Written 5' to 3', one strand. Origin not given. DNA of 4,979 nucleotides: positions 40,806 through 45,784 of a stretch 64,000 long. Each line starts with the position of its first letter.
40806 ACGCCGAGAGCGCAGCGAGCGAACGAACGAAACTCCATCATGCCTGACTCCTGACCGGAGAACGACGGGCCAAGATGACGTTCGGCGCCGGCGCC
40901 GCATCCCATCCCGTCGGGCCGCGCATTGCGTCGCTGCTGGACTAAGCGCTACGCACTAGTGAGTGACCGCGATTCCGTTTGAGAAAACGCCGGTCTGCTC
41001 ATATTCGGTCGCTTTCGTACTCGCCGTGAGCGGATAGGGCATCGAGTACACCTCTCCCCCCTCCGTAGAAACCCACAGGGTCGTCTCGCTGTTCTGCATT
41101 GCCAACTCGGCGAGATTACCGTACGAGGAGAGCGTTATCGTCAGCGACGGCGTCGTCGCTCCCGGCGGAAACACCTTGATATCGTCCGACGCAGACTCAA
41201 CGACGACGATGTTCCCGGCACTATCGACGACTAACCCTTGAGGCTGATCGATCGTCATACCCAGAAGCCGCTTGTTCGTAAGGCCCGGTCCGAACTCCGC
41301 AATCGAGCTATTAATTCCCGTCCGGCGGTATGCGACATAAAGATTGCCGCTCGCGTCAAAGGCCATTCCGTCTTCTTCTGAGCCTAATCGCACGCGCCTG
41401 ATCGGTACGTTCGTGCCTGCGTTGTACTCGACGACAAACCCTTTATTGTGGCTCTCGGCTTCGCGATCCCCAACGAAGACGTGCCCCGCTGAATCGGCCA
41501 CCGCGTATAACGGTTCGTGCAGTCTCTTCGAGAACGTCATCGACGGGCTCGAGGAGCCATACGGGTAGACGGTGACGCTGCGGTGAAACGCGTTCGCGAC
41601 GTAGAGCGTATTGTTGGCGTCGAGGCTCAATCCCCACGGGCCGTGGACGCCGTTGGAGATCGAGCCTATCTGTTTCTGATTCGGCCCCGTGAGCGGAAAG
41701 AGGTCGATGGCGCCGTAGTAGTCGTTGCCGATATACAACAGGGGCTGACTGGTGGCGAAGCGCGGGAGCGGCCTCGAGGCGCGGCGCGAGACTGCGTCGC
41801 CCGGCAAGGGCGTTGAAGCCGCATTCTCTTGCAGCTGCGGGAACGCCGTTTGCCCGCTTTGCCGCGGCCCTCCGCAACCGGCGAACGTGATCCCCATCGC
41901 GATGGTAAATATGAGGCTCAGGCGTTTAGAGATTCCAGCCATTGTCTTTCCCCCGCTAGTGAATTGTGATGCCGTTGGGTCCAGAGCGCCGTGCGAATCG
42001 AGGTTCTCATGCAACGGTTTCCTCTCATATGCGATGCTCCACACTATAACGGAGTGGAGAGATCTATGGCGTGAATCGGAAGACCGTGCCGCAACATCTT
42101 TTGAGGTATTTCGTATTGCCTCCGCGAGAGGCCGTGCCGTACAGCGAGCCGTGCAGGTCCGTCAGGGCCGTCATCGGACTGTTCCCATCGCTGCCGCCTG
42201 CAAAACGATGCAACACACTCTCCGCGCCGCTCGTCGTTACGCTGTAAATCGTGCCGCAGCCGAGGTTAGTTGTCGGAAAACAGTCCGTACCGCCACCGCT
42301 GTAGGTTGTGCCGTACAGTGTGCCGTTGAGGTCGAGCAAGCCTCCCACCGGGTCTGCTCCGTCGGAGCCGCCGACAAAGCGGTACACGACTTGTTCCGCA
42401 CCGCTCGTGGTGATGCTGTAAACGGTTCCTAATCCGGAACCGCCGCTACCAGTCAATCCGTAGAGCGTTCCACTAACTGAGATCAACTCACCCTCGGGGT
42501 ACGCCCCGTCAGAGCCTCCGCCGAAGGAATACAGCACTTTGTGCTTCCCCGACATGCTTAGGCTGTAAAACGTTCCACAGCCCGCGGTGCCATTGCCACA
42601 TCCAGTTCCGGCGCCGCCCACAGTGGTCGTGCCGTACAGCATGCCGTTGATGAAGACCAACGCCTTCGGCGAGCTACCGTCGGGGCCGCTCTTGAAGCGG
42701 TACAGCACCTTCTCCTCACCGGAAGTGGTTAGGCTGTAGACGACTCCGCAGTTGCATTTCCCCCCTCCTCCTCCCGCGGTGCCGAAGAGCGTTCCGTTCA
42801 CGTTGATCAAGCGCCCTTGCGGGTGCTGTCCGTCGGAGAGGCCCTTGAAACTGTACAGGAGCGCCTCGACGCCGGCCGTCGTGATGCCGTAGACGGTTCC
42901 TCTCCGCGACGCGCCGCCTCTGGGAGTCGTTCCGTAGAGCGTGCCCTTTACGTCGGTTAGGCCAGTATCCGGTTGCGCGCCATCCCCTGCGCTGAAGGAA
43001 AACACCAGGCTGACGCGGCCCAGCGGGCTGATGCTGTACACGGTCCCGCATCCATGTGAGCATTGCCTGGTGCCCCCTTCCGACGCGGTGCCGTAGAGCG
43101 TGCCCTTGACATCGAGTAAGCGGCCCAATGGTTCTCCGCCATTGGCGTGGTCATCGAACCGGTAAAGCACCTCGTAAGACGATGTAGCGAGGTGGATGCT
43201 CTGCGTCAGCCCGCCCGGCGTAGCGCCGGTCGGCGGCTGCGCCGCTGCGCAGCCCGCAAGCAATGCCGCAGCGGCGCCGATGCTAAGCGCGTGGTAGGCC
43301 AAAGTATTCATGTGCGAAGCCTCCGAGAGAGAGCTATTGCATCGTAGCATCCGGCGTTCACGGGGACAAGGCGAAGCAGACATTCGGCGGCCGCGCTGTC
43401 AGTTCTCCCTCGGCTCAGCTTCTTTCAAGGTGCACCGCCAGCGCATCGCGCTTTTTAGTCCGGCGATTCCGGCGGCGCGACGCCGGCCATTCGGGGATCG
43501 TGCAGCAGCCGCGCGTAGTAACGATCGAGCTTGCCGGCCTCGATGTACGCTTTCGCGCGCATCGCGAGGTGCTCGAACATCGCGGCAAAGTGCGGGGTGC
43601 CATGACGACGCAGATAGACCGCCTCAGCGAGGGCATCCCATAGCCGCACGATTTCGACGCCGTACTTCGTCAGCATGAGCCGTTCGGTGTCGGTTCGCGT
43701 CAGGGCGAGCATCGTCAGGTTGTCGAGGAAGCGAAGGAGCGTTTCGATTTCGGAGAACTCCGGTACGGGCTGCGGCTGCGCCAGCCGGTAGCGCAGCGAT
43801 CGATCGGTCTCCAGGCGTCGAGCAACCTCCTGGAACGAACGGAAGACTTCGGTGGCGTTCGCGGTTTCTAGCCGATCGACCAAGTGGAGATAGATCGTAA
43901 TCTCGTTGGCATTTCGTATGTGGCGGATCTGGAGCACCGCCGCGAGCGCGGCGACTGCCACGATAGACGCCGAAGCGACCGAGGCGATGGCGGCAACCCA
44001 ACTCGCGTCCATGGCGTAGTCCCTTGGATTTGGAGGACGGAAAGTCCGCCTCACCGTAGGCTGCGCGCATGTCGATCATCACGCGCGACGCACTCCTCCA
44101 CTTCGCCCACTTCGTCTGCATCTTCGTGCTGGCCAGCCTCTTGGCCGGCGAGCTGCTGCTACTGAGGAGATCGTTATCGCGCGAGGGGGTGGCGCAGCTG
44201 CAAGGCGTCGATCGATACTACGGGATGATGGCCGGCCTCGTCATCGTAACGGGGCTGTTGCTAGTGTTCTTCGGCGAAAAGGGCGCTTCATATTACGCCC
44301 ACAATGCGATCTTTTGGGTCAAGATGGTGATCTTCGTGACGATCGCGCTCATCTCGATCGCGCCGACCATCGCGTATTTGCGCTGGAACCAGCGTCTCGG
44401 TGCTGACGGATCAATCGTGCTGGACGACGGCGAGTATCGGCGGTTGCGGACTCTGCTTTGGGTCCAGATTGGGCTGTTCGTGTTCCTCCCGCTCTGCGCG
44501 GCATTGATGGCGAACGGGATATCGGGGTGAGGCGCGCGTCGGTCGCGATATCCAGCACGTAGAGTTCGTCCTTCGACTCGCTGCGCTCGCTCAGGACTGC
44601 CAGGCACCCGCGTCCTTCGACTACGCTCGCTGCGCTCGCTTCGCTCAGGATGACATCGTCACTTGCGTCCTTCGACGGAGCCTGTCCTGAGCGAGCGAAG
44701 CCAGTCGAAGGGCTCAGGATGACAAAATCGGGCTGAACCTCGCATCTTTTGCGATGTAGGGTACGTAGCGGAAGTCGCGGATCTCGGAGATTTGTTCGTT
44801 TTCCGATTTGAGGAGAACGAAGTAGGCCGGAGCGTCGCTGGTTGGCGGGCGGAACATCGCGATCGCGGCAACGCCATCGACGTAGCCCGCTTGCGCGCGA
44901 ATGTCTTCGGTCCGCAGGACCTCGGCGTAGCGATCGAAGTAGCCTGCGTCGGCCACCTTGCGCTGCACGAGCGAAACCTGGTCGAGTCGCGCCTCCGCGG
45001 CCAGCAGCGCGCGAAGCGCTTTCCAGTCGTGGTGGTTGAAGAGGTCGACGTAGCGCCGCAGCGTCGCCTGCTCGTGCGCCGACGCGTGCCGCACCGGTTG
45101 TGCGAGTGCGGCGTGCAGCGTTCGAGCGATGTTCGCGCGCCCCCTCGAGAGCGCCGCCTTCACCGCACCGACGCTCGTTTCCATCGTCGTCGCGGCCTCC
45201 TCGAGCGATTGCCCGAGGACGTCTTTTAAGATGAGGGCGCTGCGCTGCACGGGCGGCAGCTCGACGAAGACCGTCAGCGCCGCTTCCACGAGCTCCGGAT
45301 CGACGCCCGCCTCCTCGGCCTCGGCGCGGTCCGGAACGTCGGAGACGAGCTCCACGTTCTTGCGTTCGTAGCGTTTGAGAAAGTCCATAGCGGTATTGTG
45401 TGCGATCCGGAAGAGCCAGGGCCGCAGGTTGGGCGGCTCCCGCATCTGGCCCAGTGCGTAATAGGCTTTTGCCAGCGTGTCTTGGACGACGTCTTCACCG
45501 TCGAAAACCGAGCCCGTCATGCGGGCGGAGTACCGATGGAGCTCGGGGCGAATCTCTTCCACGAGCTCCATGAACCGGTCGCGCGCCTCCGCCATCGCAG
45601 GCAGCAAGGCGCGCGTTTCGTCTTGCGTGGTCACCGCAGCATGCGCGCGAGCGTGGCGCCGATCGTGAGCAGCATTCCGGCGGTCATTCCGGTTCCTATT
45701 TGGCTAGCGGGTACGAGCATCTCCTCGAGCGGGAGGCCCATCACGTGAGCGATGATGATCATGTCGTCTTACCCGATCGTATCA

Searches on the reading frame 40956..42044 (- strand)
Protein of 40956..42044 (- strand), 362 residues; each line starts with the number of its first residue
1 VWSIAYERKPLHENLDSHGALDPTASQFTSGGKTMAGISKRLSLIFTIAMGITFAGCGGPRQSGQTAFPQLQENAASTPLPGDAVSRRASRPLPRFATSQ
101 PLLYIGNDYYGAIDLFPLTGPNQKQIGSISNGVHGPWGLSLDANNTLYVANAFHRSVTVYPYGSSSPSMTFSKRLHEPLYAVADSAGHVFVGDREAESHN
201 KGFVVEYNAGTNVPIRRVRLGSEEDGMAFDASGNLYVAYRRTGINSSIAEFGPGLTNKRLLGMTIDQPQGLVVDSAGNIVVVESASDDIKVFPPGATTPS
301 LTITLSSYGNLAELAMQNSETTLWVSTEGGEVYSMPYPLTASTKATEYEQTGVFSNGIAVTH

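Call 12: search_protein_families(library=ncbifam, proteins=[window:40956-42044:-], max_evalue=0.01)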
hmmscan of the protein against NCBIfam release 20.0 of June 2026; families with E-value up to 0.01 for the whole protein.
window:40956-42044:- (362 aa): 2 families
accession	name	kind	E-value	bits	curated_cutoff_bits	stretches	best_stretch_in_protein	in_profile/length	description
NF033206.1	ScyE_fam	subfamily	1.5e-05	24.7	80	0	129-156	3-30/333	ScyD/ScyE family protein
NF035926.1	scyF_NHL_VPEP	equivalog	8.1e-05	21.9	350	0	102-160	115-178/376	scytonemin biosynthesis PEP-CTERM protein ScyF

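Call 26: search_protein_families(library=pfam, proteins=[window:40956-42044:-], max_evalue=0.01)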
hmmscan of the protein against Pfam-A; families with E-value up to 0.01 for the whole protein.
window:40956-42044:- (362 aa): 3 families
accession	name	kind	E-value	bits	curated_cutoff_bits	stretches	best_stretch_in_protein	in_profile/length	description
PF01436.27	NHL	-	2.5e-09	37.1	20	0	267-285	3-21/28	NHL repeat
PF08450.18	SGL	-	0.0006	19.9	26.3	0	199-243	183-205/246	SMP-30/Gluconolactonase/LRE-like region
PF06739.17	SBBP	-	0.00093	19.5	20.5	0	265-279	12-26/38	Beta-propeller repeat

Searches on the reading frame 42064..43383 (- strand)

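Call 26: search_protein_families(library=pfam, proteins=[window:42064-43383:-], max_evalue=0.01)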
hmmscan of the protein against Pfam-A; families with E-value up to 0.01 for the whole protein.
window:42064-43383:- (439 aa): 0 families

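Call 42: search_protein_families(library=ncbifam, proteins=[window:42064-43383:-], max_evalue=0.001)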
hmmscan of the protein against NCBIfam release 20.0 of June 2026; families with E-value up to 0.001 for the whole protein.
window:42064-43383:- (439 aa): 1 family
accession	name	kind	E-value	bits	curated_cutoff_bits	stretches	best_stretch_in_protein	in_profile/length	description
TIGR03803.2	Gloeo_Verruco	domain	5e-54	179.9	44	6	135-181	1-48/50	choice-of-anchor tandem repeat GloVer-containing protein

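Call 61: search_protein_families(library=padloc, proteins=[window:42064-43383:-], max_evalue=0.01)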
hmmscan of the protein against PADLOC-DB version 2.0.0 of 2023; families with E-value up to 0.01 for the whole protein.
window:42064-43383:- (439 aa): 1 family
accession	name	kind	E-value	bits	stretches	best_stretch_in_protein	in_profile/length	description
PDLC04882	PDC-S05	-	0.0058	14.7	0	190-227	22-59/80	-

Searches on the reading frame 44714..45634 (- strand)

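Call 42: search_protein_families(library=ncbifam, proteins=[window:44714-45634:-], max_evalue=0.001)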
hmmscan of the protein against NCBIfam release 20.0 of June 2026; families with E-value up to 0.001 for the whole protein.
window:44714-45634:- (306 aa): 73 families (the best 25 are shown)
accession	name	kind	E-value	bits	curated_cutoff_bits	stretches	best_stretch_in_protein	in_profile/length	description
NF006089.0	PRK08241.1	subfamily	3.9e-43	147.8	240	2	107-290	137-327/343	RNA polymerase subunit sigma-70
TIGR02960.1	SigX5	hypoth_equivalog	4.4e-36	124.7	264.75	2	94-286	110-308/322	RNA polymerase sigma-70 factor, TIGR02960 family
TIGR02983.1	SigE-fam_strep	subfamily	1.6e-24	86.6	141.55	1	16-173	3-158/162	SigE family RNA polymerase sigma factor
NF058625.1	sigma_PG0214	equivalog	5.9e-24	84.7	130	1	19-174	4-162/170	GFO_1088 family ECF-type sigma factor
NF007225.0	PRK09643.1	equivalog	9.1e-24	84.3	190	1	15-184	23-193/204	RNA polymerase sigma factor SigM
NF004113.0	PRK05602.1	equivalog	4.3e-21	75.5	208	1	4-175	29-203/211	RNA polymerase sigma factor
NF009198.0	PRK12546.1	equivalog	1.6e-20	73.6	270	1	16-175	5-163/188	RNA polymerase sigma factor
TIGR02957.1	SigX4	subfamily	7e-20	71.4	323.25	1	26-217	4-195/281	RNA polymerase sigma-70 factor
TIGR02950.1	SigM_subfam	subfamily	5.8e-19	68.5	147.95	1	23-171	4-156/159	RNA polymerase sigma factor, SigM family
NF007214.0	PRK09636.1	subfamily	9.2e-19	67.7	271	1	23-217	8-202/293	RNA polymerase sigma factor SigJ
NF007229.0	PRK09647.1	equivalog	1.1e-18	67.4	265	1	21-182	46-211/220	RNA polymerase sigma factor SigE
NF009164.0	PRK12511.1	equivalog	1.4e-18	67.1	185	1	18-173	4-159/182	RNA polymerase sigma factor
TIGR02989.1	Sig-70_gvs1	subfamily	2.8e-18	66.3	124.55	1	20-169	2-154/158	RNA polymerase sigma-70 factor, Rhodopirellula/Verrucomicrobium family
TIGR02959.1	SigZ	equivalog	6.2e-18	65.2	168.65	1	30-174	6-149/170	RNA polymerase sigma factor SigZ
NF007215.0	PRK09637.1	equivalog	1.3e-17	64.4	212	1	27-173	9-154/181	RNA polymerase sigma factor SigZ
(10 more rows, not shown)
